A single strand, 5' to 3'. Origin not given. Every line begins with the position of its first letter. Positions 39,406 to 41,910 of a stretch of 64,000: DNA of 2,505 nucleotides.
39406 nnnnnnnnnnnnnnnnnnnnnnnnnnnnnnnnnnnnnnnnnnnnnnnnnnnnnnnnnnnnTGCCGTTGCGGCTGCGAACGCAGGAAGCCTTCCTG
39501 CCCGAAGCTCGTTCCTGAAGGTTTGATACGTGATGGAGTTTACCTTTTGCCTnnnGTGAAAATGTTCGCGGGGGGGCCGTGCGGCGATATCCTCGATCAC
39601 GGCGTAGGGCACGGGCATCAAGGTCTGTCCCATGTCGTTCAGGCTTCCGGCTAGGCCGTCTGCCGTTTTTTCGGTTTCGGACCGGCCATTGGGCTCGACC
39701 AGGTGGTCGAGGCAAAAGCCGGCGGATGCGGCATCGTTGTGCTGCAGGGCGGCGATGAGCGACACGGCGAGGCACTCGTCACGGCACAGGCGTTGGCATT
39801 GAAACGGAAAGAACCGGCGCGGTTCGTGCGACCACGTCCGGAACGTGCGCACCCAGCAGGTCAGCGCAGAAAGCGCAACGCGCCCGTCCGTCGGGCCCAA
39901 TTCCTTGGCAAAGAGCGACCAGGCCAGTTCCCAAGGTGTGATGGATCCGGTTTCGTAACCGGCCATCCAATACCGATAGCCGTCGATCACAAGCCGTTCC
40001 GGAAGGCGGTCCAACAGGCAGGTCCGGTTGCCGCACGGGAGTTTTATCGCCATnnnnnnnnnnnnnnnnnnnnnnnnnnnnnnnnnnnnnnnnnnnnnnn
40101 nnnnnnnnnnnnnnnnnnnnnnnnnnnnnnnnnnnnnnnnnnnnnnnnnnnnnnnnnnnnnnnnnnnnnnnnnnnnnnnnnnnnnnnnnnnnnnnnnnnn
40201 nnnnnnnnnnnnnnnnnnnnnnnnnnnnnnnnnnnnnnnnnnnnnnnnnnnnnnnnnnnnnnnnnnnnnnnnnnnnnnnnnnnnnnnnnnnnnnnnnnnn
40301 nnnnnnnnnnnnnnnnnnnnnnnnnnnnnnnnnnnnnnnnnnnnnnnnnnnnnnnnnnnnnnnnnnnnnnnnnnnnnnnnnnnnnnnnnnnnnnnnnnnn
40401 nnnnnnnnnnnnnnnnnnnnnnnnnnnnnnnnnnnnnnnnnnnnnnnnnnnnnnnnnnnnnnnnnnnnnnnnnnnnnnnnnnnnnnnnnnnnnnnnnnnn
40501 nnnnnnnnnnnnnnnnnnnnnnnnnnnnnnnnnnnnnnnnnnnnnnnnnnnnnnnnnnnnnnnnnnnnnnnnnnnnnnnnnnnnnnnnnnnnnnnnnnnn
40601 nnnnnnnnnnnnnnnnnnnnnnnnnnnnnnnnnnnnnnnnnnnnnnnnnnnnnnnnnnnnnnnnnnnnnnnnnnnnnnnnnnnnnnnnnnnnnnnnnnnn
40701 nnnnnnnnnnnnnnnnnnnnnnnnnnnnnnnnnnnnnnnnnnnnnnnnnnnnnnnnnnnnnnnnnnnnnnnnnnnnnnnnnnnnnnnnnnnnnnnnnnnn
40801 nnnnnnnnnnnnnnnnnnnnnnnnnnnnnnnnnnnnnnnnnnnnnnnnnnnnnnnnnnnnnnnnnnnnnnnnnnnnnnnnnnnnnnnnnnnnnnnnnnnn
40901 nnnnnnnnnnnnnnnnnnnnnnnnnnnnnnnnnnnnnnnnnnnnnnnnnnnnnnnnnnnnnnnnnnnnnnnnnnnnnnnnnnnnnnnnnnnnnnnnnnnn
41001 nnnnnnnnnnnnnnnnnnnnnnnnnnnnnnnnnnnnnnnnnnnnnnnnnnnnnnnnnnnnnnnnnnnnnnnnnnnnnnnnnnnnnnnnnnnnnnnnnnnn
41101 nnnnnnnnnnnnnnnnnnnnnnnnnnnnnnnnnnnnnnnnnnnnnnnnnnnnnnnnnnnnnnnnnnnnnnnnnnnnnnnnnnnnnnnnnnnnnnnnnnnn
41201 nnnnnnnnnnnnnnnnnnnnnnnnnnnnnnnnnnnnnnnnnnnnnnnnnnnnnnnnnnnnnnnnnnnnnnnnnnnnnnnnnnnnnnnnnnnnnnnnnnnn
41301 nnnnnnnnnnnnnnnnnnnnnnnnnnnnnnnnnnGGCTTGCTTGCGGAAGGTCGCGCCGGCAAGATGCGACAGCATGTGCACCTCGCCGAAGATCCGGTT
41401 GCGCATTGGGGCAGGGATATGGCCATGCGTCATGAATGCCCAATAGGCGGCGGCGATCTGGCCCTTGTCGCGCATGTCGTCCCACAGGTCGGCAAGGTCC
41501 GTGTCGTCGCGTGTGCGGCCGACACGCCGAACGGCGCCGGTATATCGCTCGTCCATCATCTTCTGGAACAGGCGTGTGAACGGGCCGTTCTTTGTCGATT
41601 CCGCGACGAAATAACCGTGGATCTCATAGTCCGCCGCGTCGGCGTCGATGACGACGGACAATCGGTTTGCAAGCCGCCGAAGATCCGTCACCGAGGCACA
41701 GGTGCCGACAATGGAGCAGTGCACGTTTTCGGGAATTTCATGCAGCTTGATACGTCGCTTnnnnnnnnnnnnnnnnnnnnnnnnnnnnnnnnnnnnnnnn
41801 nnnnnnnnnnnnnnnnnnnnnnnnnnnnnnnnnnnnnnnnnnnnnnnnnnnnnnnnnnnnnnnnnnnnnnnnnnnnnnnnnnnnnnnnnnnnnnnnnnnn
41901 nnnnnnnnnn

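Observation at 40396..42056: Uncharacterised two-gene module: DUF2325 coiled-coil protein coupled to a 67-aa Cys-rich protein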

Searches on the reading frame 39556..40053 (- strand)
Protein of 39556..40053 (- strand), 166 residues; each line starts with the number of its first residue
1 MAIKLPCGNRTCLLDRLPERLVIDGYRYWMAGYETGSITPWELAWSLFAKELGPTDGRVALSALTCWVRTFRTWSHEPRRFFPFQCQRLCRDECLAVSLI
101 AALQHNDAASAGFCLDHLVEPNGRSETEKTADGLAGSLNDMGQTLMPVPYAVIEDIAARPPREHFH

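Call 69: find_related_loci(query=A5, collection=metagenome_contigs, flank=6000)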
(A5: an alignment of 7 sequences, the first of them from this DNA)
Query A5 (166 aa) in metagenome_contigs; peptide patterns used: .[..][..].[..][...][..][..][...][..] (x = any residue, [..] = any of these).
256 stretches matched a pattern; 204 encode a relative of the query (tblastn E <= 1e-3); the best 80 are kept; 80 distinct loci.
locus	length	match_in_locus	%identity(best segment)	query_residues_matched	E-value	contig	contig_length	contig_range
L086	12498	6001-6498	76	1-166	7e-85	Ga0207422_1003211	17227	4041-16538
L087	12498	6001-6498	75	1-166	4e-84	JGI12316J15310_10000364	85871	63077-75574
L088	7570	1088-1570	42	6-166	1e-39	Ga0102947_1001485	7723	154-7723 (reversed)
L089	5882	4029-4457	42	18-160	4e-33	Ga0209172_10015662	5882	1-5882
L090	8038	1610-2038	42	18-160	4e-33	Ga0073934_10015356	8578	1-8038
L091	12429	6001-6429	41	18-160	1e-31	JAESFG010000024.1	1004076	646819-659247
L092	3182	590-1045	39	7-158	7e-31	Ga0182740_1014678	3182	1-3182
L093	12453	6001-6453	38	7-157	2e-30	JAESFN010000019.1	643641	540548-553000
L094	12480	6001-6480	36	3-160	2e-29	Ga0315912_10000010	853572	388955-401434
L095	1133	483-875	39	18-148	6e-30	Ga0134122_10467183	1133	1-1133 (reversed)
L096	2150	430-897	37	14-163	6e-29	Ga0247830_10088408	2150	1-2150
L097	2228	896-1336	39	18-159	9e-29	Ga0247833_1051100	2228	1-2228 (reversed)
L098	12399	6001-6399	41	15-147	9e-29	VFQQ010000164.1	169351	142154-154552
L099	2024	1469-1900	36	14-157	9e-29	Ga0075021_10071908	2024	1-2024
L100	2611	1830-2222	37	17-147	1e-28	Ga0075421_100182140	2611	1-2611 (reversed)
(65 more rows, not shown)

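Call 79: search_protein_families(library=ncbifam, proteins=[window:39556-40053:-], max_evalue=0.001)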
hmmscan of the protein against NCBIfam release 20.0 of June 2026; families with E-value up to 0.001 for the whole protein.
seq(166 aa): 0 families

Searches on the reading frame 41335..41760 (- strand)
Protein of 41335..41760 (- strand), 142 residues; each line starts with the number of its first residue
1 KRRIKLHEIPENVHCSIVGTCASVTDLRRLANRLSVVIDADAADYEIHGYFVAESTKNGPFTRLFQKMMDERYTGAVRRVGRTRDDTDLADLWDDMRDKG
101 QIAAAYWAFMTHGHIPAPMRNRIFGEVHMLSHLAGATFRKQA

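Call 57: search_protein_representatives(protein=window:41335-41760:-)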
Query: 142 residues. Proteins with E-value up to 0.001 (for the whole library): 1294; up to 1e-10: 890; up to 1e-30: 29. The best 150 are listed.
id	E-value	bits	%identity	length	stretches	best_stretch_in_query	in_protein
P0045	5.0e-48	179.0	54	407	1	2-141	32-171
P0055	6.3e-48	178.7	57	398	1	3-140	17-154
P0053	5.7e-46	172.4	55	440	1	1-141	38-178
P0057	6.6e-45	168.9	58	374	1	8-142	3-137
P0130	2.0e-40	154.4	50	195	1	1-139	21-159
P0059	6.4e-39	149.5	52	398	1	3-141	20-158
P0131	4.5e-38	146.8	49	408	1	3-142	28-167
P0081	1.6e-36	141.8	46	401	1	3-140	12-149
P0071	1.6e-36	141.8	47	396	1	1-139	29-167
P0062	4.2e-36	140.4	48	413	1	10-142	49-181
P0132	2.3e-35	138.0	48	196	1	2-137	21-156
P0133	2.5e-35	137.9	44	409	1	2-139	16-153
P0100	2.2e-34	134.9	45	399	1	2-140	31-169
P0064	2.3e-34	134.8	45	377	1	6-142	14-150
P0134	4.0e-34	134.0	46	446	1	2-140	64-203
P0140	3.1e-32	127.9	42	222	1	1-139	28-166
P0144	3.7e-31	124.4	41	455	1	2-139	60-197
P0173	1.2e-28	116.3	41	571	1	2-140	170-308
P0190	2.5e-27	112.0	39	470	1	3-139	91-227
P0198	3.5e-27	111.5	41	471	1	1-137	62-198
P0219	3.7e-26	108.2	42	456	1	2-139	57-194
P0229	8.1e-26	107.1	41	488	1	2-139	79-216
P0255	4.5e-25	104.7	39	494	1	4-139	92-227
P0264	6.5e-25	104.2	39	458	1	2-139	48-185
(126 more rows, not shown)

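Call 76: search_protein_families(library=pfam, proteins=[P0173, P0255, P0229, P0190, P0198, P0264, P0219, P0144, P0130, P0140], max_evalue=0.001)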
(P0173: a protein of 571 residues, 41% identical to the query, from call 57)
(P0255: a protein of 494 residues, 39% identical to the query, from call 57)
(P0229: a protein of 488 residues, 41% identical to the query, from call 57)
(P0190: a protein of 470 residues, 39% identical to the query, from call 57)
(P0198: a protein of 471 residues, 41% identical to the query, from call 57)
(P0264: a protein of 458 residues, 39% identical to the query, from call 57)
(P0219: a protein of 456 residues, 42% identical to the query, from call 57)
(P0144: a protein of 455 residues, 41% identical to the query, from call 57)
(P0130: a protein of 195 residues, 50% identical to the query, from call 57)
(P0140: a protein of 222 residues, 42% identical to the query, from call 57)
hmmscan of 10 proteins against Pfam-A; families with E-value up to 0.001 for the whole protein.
P0173 (571 aa): 1 family
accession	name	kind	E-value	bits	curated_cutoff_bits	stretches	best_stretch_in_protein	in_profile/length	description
PF10087.14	DUF2325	-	7.4e-22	77.8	33.6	1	461-554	1-94/94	Uncharacterized protein conserved in bacteria (DUF2325)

P0255 (494 aa): 1 family
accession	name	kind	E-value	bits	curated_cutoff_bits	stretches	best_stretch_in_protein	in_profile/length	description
PF10087.14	DUF2325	-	1.3e-22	80.2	33.6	1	393-482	2-91/94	Uncharacterized protein conserved in bacteria (DUF2325)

P0229 (488 aa): 1 family
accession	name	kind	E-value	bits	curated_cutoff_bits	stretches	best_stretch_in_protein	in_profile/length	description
PF10087.14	DUF2325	-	4.5e-25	88.1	33.6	1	374-465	1-92/94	Uncharacterized protein conserved in bacteria (DUF2325)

P0190 (470 aa): 1 family
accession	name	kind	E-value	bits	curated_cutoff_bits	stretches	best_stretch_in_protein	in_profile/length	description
PF10087.14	DUF2325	-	5.5e-23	81.4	33.6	1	367-459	1-93/94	Uncharacterized protein conserved in bacteria (DUF2325)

P0198 (471 aa): 1 family
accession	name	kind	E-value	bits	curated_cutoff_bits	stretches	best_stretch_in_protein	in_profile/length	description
PF10087.14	DUF2325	-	8.5e-20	71.2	33.6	1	363-453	1-91/94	Uncharacterized protein conserved in bacteria (DUF2325)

P0264 (458 aa): 1 family
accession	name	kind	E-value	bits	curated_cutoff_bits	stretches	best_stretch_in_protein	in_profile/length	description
PF10087.14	DUF2325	-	8.1e-17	61.6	33.6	1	337-427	1-91/94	Uncharacterized protein conserved in bacteria (DUF2325)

P0219 (456 aa): 1 family
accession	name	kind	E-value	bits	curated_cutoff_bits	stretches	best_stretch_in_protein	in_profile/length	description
PF10087.14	DUF2325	-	2.5e-17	63.2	33.6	1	344-435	1-92/94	Uncharacterized protein conserved in bacteria (DUF2325)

P0144 (455 aa): 1 family
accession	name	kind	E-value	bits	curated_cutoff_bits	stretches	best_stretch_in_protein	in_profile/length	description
PF10087.14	DUF2325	-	2.5e-23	82.5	33.6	1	352-443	1-92/94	Uncharacterized protein conserved in bacteria (DUF2325)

P0130 (195 aa): 0 families

P0140 (222 aa): 0 families
